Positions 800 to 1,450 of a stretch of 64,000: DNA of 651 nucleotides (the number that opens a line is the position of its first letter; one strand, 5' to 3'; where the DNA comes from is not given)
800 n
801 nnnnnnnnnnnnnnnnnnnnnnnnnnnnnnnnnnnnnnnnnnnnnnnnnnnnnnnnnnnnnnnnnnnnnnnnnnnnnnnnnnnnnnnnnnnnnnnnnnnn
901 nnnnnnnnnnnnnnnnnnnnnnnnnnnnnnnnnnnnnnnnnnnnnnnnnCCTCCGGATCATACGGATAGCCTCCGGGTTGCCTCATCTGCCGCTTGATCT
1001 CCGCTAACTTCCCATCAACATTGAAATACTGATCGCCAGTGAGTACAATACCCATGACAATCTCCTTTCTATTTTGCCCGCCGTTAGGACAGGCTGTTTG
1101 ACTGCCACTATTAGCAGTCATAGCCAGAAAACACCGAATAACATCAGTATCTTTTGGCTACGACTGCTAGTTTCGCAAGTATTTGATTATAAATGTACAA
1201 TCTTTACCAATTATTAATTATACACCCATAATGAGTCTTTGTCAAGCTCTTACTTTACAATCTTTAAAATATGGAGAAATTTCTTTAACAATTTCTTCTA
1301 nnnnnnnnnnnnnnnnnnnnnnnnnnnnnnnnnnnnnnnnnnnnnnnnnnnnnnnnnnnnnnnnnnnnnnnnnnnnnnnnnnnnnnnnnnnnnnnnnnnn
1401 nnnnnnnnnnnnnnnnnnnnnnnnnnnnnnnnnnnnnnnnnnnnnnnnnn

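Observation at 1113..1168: Conserved 5' UTR hairpin; sequence differs between copies but base pairing is maintained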

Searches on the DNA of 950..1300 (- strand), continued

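Call 105: search_with_rna_model(model_id=R1, sources=[window, L043, L044, L171, L050, L051, L052, L053, L054, L055, L056, L057, L058, L059, L060, L061, L062, L063, L064, L065, L066, L067, L068, L069, L070, L071, L073, L074, L075, L077, L078, L079, L080, L081, L082, L083, L084, L085, L086, L087, L088, L089, L090, L091, L092, L093, L094, L095, L096, L097, L098, L099, L100, L101, L102, L103, L104, L105, L106, L107, L108, L109, L110, L111, L112, L113, L114, L115, L116, L117, L118, L119, L120, L121, L123, L124, L125, L126, L128, L129], max_evalue=0.00001, make_alignment=false)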
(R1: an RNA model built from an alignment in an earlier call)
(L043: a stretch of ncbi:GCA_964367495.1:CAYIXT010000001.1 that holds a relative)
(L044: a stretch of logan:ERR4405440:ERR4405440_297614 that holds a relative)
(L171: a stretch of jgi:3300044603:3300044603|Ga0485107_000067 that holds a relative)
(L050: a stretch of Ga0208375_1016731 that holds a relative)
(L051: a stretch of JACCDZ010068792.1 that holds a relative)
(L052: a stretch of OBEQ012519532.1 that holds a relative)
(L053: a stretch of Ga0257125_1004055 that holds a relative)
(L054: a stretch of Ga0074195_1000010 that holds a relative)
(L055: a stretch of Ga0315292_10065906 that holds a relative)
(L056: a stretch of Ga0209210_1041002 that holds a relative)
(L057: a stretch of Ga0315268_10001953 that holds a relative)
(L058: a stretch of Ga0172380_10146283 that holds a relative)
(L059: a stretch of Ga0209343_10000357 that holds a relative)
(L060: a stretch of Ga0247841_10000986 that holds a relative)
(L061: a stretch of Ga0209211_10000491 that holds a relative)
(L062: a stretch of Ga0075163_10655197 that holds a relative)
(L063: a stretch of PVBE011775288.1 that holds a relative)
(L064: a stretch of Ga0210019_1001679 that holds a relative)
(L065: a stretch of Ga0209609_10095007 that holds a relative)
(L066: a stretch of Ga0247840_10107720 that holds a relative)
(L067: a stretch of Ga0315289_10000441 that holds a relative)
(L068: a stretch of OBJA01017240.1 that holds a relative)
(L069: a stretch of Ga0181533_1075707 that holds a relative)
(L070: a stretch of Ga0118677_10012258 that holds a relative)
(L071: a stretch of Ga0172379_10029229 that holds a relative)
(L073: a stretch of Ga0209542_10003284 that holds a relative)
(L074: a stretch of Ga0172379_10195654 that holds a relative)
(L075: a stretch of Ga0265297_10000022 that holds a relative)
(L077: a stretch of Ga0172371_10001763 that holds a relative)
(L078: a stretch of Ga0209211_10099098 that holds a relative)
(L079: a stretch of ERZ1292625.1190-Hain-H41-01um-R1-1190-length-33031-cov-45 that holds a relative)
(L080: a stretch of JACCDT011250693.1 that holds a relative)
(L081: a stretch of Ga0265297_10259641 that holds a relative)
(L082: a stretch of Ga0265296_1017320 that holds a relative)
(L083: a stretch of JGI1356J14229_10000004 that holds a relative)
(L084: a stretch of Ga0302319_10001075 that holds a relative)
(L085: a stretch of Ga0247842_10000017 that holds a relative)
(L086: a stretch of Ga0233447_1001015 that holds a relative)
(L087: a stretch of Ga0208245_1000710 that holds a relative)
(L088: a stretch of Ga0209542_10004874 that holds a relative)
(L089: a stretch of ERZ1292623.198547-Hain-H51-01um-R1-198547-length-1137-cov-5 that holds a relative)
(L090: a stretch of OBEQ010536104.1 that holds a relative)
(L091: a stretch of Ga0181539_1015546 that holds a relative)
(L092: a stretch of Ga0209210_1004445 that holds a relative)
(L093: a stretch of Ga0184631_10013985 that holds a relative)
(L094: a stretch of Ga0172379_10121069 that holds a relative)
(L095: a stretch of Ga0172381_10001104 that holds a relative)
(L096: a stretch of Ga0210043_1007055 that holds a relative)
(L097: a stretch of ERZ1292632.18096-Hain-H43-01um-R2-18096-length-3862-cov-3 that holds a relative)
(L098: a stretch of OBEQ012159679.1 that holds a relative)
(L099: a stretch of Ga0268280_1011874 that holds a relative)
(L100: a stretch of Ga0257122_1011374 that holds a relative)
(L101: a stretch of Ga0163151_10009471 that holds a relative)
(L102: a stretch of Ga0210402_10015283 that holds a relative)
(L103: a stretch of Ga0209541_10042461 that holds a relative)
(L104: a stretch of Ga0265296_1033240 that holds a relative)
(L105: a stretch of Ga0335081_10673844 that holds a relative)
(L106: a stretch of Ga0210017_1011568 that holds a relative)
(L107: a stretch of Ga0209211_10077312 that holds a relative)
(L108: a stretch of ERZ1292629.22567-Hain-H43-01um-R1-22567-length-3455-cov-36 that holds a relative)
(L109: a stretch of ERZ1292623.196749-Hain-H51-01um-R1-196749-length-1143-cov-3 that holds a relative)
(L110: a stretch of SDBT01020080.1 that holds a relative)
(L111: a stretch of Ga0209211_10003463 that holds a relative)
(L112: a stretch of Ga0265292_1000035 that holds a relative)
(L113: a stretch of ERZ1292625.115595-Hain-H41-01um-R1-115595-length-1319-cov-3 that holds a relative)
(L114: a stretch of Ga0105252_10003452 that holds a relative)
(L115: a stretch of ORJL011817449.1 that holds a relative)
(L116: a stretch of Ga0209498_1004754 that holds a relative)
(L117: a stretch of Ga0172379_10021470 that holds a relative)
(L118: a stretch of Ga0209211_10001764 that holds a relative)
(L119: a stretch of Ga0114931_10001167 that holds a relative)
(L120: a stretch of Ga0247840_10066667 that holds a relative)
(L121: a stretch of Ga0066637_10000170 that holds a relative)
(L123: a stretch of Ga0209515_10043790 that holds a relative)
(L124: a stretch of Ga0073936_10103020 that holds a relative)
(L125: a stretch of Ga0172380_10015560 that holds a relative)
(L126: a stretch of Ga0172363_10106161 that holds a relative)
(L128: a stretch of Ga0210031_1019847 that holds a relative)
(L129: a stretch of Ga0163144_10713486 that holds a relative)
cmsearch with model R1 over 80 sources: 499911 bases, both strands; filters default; matches with E-value up to 0.00001: 147.
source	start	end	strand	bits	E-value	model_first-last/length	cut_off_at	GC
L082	3767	3847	+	87.1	1.3e-21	1-81/81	no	0.4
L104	209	289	+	83.5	1.4e-20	1-81/81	no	0.41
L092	1797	1879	-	82.4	2.9e-20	1-81/81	no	0.39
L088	4262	4343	+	81.9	4.1e-20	1-81/81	no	0.39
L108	1710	1791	+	81.8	4.3e-20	1-81/81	no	0.41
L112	2582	2661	+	81.7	4.6e-20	1-81/81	no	0.43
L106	5557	5640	+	81.1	6.7e-20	1-81/81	no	0.44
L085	5740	5822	+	80.1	1.4e-19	1-81/81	no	0.41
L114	5150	5233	-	79.7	1.8e-19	1-81/81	no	0.37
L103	116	199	+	79.2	2.5e-19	1-81/81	no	0.43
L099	2567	2647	+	78.9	3e-19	1-81/81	no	0.43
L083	1486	1569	+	78.3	4.4e-19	1-81/81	no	0.39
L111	1488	1566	-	78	5.4e-19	1-81/81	no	0.44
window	1101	1185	-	77.8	5.9e-19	1-81/81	no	0.41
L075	1940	2022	-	77.4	8e-19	1-81/81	no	0.42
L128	2102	2185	+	77.3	8.6e-19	1-81/81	no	0.46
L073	3854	3934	+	76.8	1.2e-18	1-81/81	no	0.42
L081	635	717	-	76.2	1.7e-18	1-81/81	no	0.42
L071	3589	3666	+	76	2e-18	1-81/81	no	0.38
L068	1368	1453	-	76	2.1e-18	1-81/81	no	0.41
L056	1468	1551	-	75.7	2.4e-18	1-81/81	no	0.44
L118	4893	4970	-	75.7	2.5e-18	1-81/81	no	0.46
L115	2475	2554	-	75.3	3.2e-18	1-81/81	no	0.5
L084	6256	6333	+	75.2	3.4e-18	1-81/81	no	0.47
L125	3761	3844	-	75.2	3.4e-18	1-81/81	no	0.36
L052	1297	1377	+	75.2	3.4e-18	1-81/81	no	0.43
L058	668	748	-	75.1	3.7e-18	1-81/81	no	0.42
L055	1805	1887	-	74.9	4e-18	1-81/81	no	0.43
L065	942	1026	-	74.8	4.5e-18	1-81/81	no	0.46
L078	2039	2116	-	74.8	4.5e-18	1-81/81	no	0.38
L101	6794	6871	+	73.7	9.3e-18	1-81/81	no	0.47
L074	1334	1411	-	73.3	1.2e-17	1-81/81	no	0.46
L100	3285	3368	-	73.3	1.2e-17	1-81/81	no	0.32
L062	687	765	+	73.2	1.3e-17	1-81/81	no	0.47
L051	322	400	-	73.1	1.4e-17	1-81/81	no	0.38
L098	167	249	+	73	1.4e-17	1-81/81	no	0.36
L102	6141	6224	+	72.7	1.8e-17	1-81/81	no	0.4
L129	951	1028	-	72.5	2e-17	1-81/81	no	0.49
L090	1553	1637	+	72.5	2e-17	1-81/81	no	0.48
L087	4993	5072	-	72.4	2.1e-17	1-81/81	no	0.45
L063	1700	1780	-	72.4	2.2e-17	1-81/81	no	0.36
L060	7089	7170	+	72.2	2.5e-17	1-81/81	no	0.34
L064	8678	8762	-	72.2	2.5e-17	1-81/81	no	0.46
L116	979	1063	-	72.1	2.6e-17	1-81/81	no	0.42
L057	3396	3473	-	71.9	3e-17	1-81/81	no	0.47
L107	553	631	+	71.7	3.4e-17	1-81/81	no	0.47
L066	1325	1407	+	71.6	3.6e-17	1-81/81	no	0.43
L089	369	448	+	71.5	3.9e-17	1-81/81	no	0.32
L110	6501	6579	+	71.2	4.8e-17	1-81/81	no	0.42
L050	1462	1542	+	71.1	5e-17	1-81/81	no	0.43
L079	5638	5719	-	70.9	5.7e-17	1-81/81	no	0.45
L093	1234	1321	-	70.9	5.9e-17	1-81/81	no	0.34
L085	9111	9193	+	70.7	6.7e-17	1-81/81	no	0.48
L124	770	846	+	70.6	7e-17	1-81/81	no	0.49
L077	2726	2810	-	70.5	7.5e-17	1-81/81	no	0.38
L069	739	815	+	70.1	9.8e-17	1-81/81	no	0.43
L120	2363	2439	-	70.1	9.8e-17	1-81/81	no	0.4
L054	5621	5698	+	69.7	1.3e-16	1-81/81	no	0.36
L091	2374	2450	+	69.4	1.5e-16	1-81/81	no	0.43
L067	1455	1535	-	68.8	2.3e-16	1-81/81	no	0.42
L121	5618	5700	+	68.1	3.7e-16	1-81/81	no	0.4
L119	5039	5121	+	66.3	1.3e-15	1-81/81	no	0.41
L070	5990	6069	-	66.1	1.4e-15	1-81/81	no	0.4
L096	1942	2027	-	65.3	2.5e-15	1-81/81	no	0.38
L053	969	1052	+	65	2.9e-15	1-81/81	no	0.33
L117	6109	6214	+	65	3e-15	1-81/81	no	0.43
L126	1668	1754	-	64.9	3.1e-15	1-81/81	no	0.33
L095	114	190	+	63.7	6.8e-15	1-81/81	no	0.25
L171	2899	3012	+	62.7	1.3e-14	1-81/81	no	0.44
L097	1768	1851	+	62.6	1.4e-14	1-81/81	no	0.42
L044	3364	3440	+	62.1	2e-14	1-81/81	no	0.52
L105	542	620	-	61.9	2.2e-14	1-81/81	no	0.51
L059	5548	5626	+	61.7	2.7e-14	1-81/81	no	0.51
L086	968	1051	-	58.4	2.4e-13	1-81/81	no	0.39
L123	207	298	-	58.4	2.4e-13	1-81/81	no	0.34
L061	1792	1870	+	58.2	2.6e-13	1-81/81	no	0.46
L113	801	882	+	57.9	3.2e-13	1-81/81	no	0.48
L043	3333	3445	+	56.9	6.1e-13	1-81/81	no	0.44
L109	1032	1136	-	55.1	2e-12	1-81/81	no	0.36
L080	863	961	-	55.1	2.1e-12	1-81/81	no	0.36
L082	3769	3855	-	54.1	3.9e-12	1-81/81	no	0.39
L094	611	691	+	50.3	4.9e-11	1-81/81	no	0.47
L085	5744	5825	-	49.1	1.1e-10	1-81/81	no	0.44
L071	3589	3669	-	47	4.5e-10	1-81/81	no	0.38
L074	1331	1411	+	46.1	8.2e-10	1-81/81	no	0.46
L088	4266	4348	-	45.8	9.8e-10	1-81/81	no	0.39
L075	1935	2018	+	44.1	3e-09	1-81/81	no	0.43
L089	371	455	-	44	3.2e-09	1-81/81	no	0.34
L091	2374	2452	-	43.8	3.8e-09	1-81/81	no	0.43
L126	1664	1747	+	43.7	3.9e-09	1-81/81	no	0.33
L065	937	1021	+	43.5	4.5e-09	1-81/81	no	0.46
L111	1486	1566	+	42.7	7.7e-09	1-81/81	no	0.44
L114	5148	5230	+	41.7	1.5e-08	1-81/81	no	0.39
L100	3284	3363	+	41.4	1.8e-08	1-81/81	no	0.35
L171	2904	3017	-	41.1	2.2e-08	1-81/81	no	0.45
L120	2358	2439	+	40.6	3e-08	1-81/81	no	0.38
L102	6147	6229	-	40.6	3.1e-08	1-81/81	no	0.42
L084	6256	6335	-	40.5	3.3e-08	1-81/81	no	0.47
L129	949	1028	+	40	4.5e-08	1-81/81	no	0.49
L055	1801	1882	+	39.9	4.8e-08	1-81/81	no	0.43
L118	4889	4970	+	39.6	6e-08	1-81/81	no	0.46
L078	2034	2116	+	39.6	6.1e-08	1-81/81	no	0.36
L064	8675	8757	+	39.5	6.3e-08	1-81/81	no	0.49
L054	5622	5698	-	39.3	7.1e-08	1-81/81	no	0.36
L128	2106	2187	-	39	8.6e-08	1-81/81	no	0.46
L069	739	819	-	39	8.8e-08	1-81/81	no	0.43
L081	634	713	+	39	9e-08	1-81/81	no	0.41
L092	1793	1875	+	38.5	1.2e-07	1-81/81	no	0.37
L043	3337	3448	-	38.3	1.5e-07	1-81/81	no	0.44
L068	1365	1452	+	38.2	1.5e-07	1-81/81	no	0.42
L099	2569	2652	-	37.9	1.8e-07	1-81/81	no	0.45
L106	5561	5639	-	37.7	2.1e-07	1-81/81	no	0.46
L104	212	290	-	37.7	2.1e-07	1-81/81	no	0.42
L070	5990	6065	+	37.4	2.6e-07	1-81/81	no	0.41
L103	120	201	-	37.3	2.7e-07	1-81/81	no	0.44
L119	5045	5123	-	37.3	2.8e-07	1-81/81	no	0.43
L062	688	767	-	37.3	2.8e-07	1-81/81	no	0.47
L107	553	635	-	36.9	3.6e-07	1-81/81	no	0.47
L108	1713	1795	-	36.5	4.6e-07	1-81/81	no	0.42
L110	6503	6583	-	36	6.4e-07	1-81/81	no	0.42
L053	973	1057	-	35.6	8.1e-07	1-81/81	no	0.35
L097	1772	1856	-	35.4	9.6e-07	1-81/81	no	0.41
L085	9115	9196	-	35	1.3e-06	1-81/81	no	0.49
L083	1491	1574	-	35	1.3e-06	1-81/81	no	0.42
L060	7090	7175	-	34.9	1.3e-06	1-81/81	no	0.35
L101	6794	6874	-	34.9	1.4e-06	1-81/81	no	0.48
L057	3409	3461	+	34.8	1.4e-06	16-69/81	no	0.47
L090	1558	1642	-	34.1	2.3e-06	1-81/81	no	0.51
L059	5547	5629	-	33.9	2.6e-06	1-81/81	no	0.49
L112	2584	2663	-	33.7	3e-06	1-81/81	no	0.44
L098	170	248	-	33.5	3.3e-06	1-81/81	no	0.38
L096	1938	2027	+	33.5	3.3e-06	1-81/81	no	0.38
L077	2723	2805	+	33.3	3.8e-06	1-81/81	no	0.4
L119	4859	4942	+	33.1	4.3e-06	1-81/81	no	0.48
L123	204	294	+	32.9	5.2e-06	1-81/81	no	0.36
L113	817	868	-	32.7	5.8e-06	17-67/81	no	0.46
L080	864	950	+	32.6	6.1e-06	1-81/81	no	0.36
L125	3757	3841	+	32.5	6.4e-06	1-81/81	no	0.39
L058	681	735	+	32.4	7e-06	16-71/81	no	0.4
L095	115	190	-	32.2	7.8e-06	1-81/81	no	0.25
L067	1451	1532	+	32.2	8e-06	1-81/81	no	0.43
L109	1032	1135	+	32.1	8.8e-06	1-81/81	no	0.37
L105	541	620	+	32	8.9e-06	1-81/81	no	0.51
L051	318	399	+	32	9.1e-06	1-81/81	no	0.4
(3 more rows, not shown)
